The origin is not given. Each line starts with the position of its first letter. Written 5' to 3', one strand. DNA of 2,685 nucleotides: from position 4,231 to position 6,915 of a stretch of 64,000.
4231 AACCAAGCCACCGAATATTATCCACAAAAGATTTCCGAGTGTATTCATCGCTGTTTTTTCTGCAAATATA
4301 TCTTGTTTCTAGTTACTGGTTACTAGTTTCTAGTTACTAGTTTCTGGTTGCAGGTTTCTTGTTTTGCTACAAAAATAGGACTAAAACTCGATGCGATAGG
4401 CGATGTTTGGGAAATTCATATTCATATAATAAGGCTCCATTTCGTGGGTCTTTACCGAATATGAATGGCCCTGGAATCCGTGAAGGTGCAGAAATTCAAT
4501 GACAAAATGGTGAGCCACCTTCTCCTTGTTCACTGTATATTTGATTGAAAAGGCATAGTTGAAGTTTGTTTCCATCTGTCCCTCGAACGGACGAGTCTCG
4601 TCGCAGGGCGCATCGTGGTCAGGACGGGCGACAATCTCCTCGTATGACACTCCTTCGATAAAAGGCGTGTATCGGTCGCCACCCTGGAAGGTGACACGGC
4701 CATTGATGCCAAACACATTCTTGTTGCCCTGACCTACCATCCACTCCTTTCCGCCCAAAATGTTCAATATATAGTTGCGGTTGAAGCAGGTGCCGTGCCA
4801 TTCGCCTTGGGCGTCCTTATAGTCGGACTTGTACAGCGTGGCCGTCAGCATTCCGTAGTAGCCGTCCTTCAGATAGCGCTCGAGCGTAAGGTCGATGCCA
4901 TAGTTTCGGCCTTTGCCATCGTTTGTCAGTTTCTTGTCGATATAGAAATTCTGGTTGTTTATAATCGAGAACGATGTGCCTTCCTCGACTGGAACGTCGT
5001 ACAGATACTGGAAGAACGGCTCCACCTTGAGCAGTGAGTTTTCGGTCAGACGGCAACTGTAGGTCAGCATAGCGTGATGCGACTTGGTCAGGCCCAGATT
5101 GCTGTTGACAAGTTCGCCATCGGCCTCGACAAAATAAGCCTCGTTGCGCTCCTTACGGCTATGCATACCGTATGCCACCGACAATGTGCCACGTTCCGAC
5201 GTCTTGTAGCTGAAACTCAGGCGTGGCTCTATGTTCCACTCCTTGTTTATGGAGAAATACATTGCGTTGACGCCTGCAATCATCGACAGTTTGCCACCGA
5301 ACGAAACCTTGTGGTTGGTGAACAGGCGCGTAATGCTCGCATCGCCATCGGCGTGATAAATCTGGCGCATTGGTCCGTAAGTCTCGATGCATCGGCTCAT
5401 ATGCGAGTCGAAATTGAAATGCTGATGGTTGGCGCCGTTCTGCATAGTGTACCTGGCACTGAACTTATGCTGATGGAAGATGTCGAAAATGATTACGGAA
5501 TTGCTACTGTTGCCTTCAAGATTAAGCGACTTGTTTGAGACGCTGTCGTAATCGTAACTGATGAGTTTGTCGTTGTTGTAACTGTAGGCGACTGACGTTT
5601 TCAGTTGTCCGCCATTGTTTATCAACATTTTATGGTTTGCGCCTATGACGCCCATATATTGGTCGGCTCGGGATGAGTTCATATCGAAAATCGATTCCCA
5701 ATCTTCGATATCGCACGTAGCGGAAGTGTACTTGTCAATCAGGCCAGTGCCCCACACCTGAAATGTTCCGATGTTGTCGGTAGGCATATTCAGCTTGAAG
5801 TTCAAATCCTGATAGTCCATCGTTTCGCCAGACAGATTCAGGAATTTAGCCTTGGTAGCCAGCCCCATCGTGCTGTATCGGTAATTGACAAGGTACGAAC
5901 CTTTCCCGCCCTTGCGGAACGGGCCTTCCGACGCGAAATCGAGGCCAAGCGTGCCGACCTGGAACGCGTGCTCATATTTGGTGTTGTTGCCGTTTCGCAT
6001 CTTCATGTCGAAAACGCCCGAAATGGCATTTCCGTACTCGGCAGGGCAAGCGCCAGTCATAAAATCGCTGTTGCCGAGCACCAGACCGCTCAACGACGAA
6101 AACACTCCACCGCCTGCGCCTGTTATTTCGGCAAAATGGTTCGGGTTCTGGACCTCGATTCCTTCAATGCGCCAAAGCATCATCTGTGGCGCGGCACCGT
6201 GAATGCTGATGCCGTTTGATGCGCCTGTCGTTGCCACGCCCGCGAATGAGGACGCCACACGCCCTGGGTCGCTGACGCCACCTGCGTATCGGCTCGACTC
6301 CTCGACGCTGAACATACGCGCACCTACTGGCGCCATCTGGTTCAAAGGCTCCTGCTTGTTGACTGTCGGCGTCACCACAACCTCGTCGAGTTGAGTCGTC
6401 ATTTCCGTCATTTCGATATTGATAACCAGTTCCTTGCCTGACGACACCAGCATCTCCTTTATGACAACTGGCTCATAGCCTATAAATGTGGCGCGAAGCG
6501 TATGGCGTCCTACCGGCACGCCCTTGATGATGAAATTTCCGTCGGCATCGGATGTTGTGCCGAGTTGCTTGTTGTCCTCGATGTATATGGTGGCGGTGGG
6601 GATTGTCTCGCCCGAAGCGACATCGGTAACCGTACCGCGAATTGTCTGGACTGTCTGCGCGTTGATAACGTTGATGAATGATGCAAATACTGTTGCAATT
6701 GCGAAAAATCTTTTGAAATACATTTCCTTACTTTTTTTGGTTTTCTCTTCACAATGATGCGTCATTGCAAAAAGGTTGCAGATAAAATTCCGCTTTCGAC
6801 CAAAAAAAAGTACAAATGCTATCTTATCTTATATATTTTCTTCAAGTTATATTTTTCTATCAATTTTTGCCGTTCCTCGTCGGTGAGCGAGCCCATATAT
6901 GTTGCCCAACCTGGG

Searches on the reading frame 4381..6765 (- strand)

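Call 52: search_protein_families(library=ncbifam, proteins=[window:4381-6765:-], max_evalue=0.00001)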
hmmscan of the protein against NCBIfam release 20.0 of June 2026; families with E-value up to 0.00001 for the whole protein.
window:4381-6765:- (794 aa): 1 family
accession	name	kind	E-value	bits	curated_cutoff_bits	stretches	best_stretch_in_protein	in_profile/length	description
NF052345.1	S_layer_anammox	exception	3.2e-12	44.7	1400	1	36-137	1309-1409/1596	Kustd1514 family S-layer glycoprotein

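Call 79: search_protein_families(library=pfam, proteins=[window:4381-6765:-], max_evalue=0.001)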
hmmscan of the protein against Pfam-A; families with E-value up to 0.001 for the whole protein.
window:4381-6765:- (794 aa): 3 families
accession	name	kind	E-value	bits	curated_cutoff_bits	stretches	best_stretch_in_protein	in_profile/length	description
PF13715.12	CarbopepD_reg_2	-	8.9e-20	71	32.2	1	42-131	1-88/88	CarboxypepD_reg-like domain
PF13620.12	CarboxypepD_reg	-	7e-19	68.4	32.3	1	41-120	1-82/82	Carboxypeptidase regulatory-like domain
PF09430.16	EMC7_beta-sandw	-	0.00063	20.4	26.6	0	52-98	4-51/122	ER membrane protein complex subunit 7, beta-sandwich domain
